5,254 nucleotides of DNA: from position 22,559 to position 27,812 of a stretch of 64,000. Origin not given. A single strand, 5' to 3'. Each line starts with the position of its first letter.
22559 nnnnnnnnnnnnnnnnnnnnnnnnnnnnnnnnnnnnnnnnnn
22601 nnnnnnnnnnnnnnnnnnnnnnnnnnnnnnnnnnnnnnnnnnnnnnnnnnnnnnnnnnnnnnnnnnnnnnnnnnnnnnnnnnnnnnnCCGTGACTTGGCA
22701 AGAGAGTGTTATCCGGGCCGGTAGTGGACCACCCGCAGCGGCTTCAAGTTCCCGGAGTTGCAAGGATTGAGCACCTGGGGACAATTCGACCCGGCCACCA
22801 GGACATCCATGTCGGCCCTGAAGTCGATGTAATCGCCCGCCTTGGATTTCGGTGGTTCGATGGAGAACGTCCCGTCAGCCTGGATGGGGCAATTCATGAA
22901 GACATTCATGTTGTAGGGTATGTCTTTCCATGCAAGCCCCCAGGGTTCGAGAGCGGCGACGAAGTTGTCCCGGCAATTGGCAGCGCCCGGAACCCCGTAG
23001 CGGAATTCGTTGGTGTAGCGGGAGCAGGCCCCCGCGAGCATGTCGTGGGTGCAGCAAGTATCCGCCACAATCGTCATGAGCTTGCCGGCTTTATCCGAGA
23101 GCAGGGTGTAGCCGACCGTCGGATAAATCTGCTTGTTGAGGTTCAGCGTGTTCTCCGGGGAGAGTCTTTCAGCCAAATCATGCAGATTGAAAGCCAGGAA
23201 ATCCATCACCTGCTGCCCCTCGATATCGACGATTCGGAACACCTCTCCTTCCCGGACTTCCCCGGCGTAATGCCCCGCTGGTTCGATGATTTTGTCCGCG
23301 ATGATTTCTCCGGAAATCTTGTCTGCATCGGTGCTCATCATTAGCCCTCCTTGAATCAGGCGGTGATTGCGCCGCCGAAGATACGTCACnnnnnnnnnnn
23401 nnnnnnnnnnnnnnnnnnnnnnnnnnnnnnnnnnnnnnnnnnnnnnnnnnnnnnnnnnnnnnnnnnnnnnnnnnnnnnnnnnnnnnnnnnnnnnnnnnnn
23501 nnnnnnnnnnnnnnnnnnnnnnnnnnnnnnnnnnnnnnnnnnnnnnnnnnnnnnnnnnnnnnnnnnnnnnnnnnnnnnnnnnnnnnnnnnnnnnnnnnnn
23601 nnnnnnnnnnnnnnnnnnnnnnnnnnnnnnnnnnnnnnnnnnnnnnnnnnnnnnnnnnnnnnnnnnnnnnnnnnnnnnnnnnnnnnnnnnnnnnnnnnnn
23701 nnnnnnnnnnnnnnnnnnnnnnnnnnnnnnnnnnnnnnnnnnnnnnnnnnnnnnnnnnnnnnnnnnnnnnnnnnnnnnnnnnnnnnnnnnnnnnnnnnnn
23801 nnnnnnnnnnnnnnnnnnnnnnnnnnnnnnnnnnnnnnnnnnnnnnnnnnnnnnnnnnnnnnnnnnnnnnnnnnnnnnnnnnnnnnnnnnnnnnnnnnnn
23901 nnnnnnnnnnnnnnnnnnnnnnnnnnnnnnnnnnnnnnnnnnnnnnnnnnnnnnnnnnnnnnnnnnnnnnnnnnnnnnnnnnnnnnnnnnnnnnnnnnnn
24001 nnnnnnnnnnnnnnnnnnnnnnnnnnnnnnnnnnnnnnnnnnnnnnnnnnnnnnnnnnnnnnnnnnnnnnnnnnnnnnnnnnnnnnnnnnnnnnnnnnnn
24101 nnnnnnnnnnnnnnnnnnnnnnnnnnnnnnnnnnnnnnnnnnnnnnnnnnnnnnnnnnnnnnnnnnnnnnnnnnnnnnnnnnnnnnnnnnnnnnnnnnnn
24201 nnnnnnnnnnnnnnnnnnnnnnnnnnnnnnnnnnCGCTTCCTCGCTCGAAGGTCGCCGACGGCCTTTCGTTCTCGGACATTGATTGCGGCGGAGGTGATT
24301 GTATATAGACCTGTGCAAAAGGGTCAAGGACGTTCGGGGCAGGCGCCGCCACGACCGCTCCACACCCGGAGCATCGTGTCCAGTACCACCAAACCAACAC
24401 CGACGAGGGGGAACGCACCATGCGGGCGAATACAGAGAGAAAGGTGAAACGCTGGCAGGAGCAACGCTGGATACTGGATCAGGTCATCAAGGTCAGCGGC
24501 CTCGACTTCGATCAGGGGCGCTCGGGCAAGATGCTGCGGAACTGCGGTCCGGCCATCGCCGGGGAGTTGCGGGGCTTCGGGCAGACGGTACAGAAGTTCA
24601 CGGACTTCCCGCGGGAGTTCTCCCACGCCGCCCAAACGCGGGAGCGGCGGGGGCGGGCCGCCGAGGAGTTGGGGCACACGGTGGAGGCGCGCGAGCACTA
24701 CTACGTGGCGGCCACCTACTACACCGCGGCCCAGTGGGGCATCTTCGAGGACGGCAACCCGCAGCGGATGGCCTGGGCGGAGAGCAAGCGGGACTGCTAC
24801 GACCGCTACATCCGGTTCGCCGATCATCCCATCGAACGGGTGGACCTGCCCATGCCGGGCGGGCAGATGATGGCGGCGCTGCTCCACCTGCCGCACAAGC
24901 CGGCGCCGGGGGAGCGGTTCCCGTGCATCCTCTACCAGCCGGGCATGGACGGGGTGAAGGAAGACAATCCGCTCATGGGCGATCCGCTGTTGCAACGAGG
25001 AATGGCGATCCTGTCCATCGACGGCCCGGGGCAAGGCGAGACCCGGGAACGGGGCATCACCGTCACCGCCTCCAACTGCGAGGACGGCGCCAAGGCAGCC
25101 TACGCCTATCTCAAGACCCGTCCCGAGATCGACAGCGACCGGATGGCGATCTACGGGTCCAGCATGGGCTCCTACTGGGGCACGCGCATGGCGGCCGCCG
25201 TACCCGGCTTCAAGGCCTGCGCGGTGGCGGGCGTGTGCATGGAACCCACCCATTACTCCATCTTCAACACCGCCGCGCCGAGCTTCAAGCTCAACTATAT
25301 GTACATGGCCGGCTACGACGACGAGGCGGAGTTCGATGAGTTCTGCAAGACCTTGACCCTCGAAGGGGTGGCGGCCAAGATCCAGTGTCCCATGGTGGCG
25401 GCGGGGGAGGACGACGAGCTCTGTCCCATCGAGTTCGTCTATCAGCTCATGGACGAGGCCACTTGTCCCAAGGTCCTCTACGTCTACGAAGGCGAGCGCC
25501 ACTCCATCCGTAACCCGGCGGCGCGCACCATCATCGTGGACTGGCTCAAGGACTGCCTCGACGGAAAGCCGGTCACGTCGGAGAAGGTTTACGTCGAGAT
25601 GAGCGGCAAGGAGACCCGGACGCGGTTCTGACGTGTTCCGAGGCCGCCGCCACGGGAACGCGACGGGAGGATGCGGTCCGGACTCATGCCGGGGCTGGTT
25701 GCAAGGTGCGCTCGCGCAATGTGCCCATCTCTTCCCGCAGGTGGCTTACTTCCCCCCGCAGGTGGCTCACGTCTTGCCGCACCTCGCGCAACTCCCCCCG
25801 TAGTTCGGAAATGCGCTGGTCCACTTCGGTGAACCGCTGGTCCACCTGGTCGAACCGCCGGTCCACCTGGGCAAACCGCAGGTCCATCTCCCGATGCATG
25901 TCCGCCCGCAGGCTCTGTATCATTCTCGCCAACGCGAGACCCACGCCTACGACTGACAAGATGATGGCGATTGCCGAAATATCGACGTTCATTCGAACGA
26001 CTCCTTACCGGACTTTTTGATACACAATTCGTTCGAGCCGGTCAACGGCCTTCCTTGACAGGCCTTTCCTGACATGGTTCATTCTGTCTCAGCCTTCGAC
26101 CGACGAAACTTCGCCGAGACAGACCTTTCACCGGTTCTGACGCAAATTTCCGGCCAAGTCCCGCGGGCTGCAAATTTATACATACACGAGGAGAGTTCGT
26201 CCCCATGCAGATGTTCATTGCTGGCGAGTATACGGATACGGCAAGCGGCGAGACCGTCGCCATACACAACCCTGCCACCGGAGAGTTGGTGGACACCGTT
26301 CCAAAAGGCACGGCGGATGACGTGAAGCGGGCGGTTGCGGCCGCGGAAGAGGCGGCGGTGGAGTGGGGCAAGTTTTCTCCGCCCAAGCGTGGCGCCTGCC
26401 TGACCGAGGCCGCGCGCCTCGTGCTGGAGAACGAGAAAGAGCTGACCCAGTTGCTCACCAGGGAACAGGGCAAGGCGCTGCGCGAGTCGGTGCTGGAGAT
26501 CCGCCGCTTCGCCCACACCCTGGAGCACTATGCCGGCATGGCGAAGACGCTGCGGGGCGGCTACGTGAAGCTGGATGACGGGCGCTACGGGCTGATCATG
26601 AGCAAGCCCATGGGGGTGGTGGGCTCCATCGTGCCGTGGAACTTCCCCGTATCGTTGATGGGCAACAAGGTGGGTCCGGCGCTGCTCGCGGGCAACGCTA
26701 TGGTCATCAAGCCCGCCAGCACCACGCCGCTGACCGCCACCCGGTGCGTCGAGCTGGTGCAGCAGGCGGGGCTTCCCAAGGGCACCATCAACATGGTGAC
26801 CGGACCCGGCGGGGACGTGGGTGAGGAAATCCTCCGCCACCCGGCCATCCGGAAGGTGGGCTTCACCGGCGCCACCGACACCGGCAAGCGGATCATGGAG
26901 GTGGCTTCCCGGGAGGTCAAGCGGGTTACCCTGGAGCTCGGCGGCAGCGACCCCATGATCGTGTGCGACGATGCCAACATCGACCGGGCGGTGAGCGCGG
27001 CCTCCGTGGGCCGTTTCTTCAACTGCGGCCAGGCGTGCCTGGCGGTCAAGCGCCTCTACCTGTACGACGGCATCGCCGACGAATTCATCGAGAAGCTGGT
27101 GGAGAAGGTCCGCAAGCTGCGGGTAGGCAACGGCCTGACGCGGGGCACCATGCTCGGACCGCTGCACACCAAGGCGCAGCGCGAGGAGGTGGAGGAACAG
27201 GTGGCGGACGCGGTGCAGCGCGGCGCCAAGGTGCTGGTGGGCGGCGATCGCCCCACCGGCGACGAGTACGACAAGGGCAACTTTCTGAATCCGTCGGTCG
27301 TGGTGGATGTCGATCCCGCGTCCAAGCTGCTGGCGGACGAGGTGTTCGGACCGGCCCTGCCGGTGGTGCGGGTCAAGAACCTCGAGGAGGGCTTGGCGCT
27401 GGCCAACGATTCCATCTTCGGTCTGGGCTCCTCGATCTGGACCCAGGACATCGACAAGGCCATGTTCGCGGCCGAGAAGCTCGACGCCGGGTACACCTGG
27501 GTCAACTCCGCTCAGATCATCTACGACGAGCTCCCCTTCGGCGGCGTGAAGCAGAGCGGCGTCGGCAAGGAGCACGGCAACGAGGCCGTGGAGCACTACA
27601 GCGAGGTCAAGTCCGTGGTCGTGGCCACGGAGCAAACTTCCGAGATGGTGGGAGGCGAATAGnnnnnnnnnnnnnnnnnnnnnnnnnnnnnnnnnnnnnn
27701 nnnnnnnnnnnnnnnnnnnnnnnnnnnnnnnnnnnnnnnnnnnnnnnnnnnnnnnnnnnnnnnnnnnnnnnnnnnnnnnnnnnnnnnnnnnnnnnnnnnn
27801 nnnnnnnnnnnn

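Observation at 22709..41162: Catabolic gene neighbourhood combining aryl-CoA ligase, UbiD decarboxylase, PhtD-like decarboxylase and CoxMSL-type hydroxylase: candidate pathway for an aromatic or N-heterocyclic carboxylate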

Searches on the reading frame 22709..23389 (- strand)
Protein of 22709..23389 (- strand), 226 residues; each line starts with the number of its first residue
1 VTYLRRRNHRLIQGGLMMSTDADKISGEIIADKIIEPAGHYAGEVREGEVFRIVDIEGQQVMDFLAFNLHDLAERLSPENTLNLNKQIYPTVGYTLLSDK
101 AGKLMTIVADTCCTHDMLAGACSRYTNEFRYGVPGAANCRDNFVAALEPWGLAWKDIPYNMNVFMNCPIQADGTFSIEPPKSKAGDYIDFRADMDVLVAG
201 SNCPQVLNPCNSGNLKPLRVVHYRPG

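Call 5: search_protein_families(library=pfam, proteins=[window:22709-23389:-], max_evalue=0.001)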
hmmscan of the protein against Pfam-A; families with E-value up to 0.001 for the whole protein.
window:22709-23389:- (226 aa): 1 family
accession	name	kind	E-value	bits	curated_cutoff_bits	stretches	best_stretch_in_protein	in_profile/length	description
PF09347.15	DUF1989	-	2.3e-58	197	27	1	34-197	2-168/168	Domain of unknown function (DUF1989)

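Call 7: search_protein_families(library=ncbifam, proteins=[window:22709-23389:-], max_evalue=0.00001)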
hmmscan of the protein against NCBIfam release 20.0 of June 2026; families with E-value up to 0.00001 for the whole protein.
window:22709-23389:- (226 aa): 3 families
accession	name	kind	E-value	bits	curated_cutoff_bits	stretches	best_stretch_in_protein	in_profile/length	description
TIGR03424.1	urea_degr_1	equivalog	4e-57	193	284.7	1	29-221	2-196/198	urea amidolyase associated protein UAAP2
TIGR03425.1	urea_degr_2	hypoth_equivalog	9.1e-40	136.3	205.95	1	31-224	3-204/233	urea amidolyase associated protein UAAP1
NF053776.1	TmaoDeMthMsil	equivalog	3.1e-32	112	1100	1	26-223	160-362/763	trimethylamine N-oxide demethylase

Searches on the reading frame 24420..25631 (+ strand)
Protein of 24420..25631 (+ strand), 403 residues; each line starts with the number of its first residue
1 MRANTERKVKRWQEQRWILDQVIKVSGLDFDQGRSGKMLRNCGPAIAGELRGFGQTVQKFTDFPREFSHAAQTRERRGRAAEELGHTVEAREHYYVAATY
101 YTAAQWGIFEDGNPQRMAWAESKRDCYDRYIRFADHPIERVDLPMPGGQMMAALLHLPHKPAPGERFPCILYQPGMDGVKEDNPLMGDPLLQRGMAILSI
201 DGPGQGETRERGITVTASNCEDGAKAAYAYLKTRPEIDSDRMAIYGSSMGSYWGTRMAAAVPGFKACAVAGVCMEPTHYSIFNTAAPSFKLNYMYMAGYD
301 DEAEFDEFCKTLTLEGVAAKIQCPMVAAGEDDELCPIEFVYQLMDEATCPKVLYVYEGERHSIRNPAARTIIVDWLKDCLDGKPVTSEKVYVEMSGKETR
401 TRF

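Call 5: search_protein_families(library=pfam, proteins=[window:24420-25631:+], max_evalue=0.001)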
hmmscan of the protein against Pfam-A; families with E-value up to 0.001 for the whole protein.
window:24420-25631:+ (403 aa): 3 families
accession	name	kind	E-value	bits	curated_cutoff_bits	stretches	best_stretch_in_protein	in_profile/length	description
PF06500.17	FrsA-like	-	1.3e-11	44.4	22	1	70-296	102-318/414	Esterase FrsA-like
PF00326.27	Peptidase_S9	-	1.9e-09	37.7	22.6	1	191-379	10-209/213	Prolyl oligopeptidase family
PF12146.15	Hydrolase_4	-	4.7e-08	33.1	27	1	188-279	25-116/239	Serine aminopeptidase, S33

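Call 7: search_protein_families(library=ncbifam, proteins=[window:24420-25631:+], max_evalue=0.00001)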
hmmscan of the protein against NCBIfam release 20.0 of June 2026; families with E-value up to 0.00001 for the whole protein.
window:24420-25631:+ (403 aa): 3 families
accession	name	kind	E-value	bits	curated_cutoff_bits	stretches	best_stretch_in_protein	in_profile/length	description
NF033523.0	lasso_peptidase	equivalog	1.7e-16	60.1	400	1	134-372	373-625/638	Atxe2 family lasso peptide isopeptidase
NF003460.0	PRK05077.1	equivalog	3.5e-14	52.4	477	1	67-296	101-318/414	esterase FrsA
NF047920.1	lactonase_UilS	equivalog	5.2e-07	29.7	400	0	160-265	17-123/285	UilS family quorum-quenching N-acyl-homoserine lactonase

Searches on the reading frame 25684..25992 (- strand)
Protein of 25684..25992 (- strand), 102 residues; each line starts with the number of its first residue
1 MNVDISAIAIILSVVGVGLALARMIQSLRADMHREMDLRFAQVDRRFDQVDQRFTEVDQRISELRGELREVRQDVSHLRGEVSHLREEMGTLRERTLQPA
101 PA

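Call 5: search_protein_families(library=pfam, proteins=[window:25684-25992:-], max_evalue=0.001)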
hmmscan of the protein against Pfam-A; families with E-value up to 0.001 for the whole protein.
window:25684-25992:- (102 aa): 3 families
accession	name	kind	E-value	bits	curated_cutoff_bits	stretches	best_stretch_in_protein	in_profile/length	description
PF07889.17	DUF1664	-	2.1e-05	25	34.6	1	17-93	46-121/124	Protein of unknown function (DUF1664)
PF06160.17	EzrA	-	0.00052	18.9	39.6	1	33-94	346-407/557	Septation ring formation regulator, EzrA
PF06419.17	COG6_N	-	0.001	19.7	27.4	0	31-95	26-90/114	Conserved oligomeric complex COG6, N-terminal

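Call 76: search_protein_families(library=pfam, proteins=[window:25684-25992:-], max_evalue=0.001)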
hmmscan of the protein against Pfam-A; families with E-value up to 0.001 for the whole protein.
window:25684-25992:- (102 aa): 3 families
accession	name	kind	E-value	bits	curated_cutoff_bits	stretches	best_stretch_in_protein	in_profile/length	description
PF07889.17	DUF1664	-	2.1e-05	25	34.6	1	17-93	46-121/124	Protein of unknown function (DUF1664)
PF06160.17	EzrA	-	0.00052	18.9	39.6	1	33-94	346-407/557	Septation ring formation regulator, EzrA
PF06419.17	COG6_N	-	0.001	19.7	27.4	0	31-95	26-90/114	Conserved oligomeric complex COG6, N-terminal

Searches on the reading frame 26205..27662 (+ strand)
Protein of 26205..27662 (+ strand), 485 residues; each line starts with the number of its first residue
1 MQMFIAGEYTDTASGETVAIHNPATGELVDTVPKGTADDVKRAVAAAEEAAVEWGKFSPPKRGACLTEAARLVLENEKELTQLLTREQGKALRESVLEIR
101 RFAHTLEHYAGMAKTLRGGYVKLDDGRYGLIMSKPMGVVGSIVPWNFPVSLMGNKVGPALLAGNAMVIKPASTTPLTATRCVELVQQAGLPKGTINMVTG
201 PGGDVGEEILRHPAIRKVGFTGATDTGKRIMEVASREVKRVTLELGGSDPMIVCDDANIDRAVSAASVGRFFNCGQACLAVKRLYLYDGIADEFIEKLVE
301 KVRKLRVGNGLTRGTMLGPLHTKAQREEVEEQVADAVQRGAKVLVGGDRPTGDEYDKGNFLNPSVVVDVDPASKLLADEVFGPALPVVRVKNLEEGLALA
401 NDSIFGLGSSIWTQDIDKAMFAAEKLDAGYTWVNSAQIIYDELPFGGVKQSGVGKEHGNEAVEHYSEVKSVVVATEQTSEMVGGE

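Call 5: search_protein_families(library=pfam, proteins=[window:26205-27662:+], max_evalue=0.001)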
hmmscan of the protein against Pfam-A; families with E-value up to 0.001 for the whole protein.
window:26205-27662:+ (485 aa): 1 family
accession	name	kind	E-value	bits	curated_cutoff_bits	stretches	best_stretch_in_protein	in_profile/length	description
PF00171.27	Aldedh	-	2e-163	544.7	23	1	10-471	2-461/461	Aldehyde dehydrogenase family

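Call 7: search_protein_families(library=ncbifam, proteins=[window:26205-27662:+], max_evalue=0.00001)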
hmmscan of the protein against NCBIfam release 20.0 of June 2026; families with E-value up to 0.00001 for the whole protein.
window:26205-27662:+ (485 aa): 43 families (the best 25 are shown)
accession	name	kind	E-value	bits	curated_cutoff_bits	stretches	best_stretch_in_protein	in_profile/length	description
TIGR01804.1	BADH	equivalog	1.5e-140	468.8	668.6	1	4-469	1-467/467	betaine-aldehyde dehydrogenase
NF009725.0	PRK13252.1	equivalog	1.2e-132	442.9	593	1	2-477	8-483/488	betaine-aldehyde dehydrogenase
TIGR01780.1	SSADH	subfamily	6.2e-130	434.1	646.35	1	21-469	2-448/448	succinate-semialdehyde dehydrogenase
NF010000.0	PRK13473.1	subfamily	2.4e-127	425.5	615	1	2-474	4-473/475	aminobutyraldehyde dehydrogenase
NF040648.1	lactal_redase_Meth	equivalog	1.2e-125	420.1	650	1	3-473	1-462/463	lactaldehyde dehydrogenase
NF045735.1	PaDhStyDPseudo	equivalog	5e-123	411.3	850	1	2-474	4-482/483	phenylacetaldehyde dehydrogenase StyD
NF008415.0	PRK11241.1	equivalog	7.7e-123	410.7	828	1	2-473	12-480/482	NADP-dependent succinate-semialdehyde dehydrogenase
TIGR02299.1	HpaE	equivalog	1.6e-121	406.3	638.35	1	2-477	2-480/488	5-carboxymethyl-2-hydroxymuconate semialdehyde dehydrogenase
NF042993.1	AlphKGSA_gudD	equivalog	3e-119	398.9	770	1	3-473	6-480/481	alpha-ketoglutaric semialdehyde dehydrogenase GucD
NF007497.0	PRK10090.1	equivalog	7.3e-119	397.7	500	1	2-473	8-477/480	aldehyde dehydrogenase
NF052305.1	DioxValDhHalo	equivalog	1.6e-117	393.4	750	1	2-471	6-479/483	2,5-dioxovalerate dehydrogenase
NF006916.0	PRK09407.1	equivalog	3.6e-117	392.1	521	1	11-474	29-493/526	succinic semialdehyde dehydrogenase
NF040792.1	glyc_ald_dh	equivalog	2e-110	370.1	760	1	1-474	1-474/488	D-glyceraldehyde dehydrogenase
NF006915.0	PRK09406.1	equivalog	3e-106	356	730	1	18-473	3-456/457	NADP-dependent succinic semialdehyde dehydrogenase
TIGR03216.1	OH_muco_semi_DH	equivalog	1.4e-105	353.7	693.25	1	2-473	2-479/481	2-hydroxymuconic semialdehyde dehydrogenase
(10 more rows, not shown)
